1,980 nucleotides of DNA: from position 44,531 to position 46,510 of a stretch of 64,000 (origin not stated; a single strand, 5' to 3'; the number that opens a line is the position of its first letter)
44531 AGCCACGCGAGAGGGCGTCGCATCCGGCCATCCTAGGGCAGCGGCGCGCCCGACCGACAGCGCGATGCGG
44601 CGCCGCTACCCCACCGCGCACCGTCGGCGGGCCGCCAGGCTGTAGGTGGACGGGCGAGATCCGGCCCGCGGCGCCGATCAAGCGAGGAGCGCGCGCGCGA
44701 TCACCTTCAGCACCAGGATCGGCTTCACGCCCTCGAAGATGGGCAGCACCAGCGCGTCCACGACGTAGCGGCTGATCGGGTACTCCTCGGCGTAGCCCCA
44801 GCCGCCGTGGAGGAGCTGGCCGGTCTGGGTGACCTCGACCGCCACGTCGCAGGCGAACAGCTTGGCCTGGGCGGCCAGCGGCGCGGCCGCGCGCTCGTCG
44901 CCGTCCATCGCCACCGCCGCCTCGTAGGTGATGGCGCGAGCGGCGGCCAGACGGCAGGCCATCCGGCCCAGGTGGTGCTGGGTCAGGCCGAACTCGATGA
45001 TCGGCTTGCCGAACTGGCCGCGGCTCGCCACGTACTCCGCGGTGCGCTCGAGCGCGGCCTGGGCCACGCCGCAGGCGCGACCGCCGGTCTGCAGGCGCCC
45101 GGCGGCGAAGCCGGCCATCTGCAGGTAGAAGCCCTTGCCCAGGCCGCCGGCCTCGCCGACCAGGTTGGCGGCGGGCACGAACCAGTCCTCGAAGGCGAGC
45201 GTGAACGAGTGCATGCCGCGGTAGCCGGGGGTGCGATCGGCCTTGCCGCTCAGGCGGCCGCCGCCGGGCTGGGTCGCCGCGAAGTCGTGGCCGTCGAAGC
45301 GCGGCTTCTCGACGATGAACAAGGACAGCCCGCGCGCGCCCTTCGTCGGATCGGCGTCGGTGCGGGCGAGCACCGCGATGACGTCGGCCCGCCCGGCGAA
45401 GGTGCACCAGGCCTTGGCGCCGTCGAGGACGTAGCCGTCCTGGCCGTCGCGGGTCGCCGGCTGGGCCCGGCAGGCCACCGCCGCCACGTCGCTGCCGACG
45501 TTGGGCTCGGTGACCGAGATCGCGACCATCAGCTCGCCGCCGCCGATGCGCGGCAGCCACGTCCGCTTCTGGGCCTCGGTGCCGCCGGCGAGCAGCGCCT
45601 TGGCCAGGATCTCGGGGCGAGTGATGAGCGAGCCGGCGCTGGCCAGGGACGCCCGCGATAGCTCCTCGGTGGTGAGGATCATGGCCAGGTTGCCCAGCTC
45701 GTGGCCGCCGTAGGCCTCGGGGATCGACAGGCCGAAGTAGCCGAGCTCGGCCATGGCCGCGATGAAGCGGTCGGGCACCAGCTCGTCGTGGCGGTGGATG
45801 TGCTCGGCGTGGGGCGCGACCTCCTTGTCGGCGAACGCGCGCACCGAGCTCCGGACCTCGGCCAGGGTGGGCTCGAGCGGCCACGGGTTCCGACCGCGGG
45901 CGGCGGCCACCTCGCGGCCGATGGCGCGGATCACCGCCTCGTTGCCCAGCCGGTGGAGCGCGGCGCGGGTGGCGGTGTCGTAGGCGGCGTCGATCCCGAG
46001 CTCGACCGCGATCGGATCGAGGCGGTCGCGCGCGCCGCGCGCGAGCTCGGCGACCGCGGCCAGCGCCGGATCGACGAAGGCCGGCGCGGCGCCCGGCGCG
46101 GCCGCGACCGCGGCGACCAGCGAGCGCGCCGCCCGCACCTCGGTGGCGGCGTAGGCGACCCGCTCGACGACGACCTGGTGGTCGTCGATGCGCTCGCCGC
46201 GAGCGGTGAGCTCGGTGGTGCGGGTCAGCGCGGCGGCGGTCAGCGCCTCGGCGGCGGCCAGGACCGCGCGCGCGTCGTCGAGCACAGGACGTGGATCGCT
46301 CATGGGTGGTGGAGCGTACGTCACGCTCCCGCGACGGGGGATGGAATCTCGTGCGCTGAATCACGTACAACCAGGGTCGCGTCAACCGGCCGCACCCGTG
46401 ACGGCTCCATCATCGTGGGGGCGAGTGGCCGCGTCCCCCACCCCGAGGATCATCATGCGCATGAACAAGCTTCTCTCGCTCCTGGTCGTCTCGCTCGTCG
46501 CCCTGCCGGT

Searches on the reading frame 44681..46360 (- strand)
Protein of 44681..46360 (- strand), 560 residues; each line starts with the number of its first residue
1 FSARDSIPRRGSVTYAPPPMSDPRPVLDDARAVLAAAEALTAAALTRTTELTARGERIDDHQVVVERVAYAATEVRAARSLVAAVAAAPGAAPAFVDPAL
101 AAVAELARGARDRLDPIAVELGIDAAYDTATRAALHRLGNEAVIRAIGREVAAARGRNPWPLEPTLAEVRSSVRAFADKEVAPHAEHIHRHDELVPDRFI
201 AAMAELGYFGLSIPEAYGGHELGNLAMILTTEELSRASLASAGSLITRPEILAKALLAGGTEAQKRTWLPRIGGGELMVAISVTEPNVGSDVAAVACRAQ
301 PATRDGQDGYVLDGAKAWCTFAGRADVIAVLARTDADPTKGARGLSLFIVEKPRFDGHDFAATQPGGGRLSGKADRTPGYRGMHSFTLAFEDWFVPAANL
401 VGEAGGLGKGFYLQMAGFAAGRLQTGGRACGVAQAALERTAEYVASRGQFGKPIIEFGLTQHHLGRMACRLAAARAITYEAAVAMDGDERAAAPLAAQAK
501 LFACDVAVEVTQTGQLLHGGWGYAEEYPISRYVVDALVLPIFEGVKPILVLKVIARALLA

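Call 71: search_protein_families(library=pfam, proteins=[window:44681-46360:-], max_evalue=0.00001)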
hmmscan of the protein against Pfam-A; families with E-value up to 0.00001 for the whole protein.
window:44681-46360:- (560 aa): 4 families
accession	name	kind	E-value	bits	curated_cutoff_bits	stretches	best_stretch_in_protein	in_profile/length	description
PF00441.29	Acyl-CoA_dh_1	-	3.5e-39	134.8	22.4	1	408-558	1-149/150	Acyl-CoA dehydrogenase, C-terminal domain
PF02771.21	Acyl-CoA_dh_N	-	1.5e-28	99.8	22.9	1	167-276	5-113/113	Acyl-CoA dehydrogenase, N-terminal domain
PF08028.16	Acyl-CoA_dh_2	-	1.8e-17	64.3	22.7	1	428-545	6-132/134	Acyl-CoA dehydrogenase, C-terminal domain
PF02770.24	Acyl-CoA_dh_M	-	3.3e-15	56.5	33.3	1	280-392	1-96/97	Acyl-CoA dehydrogenase, middle domain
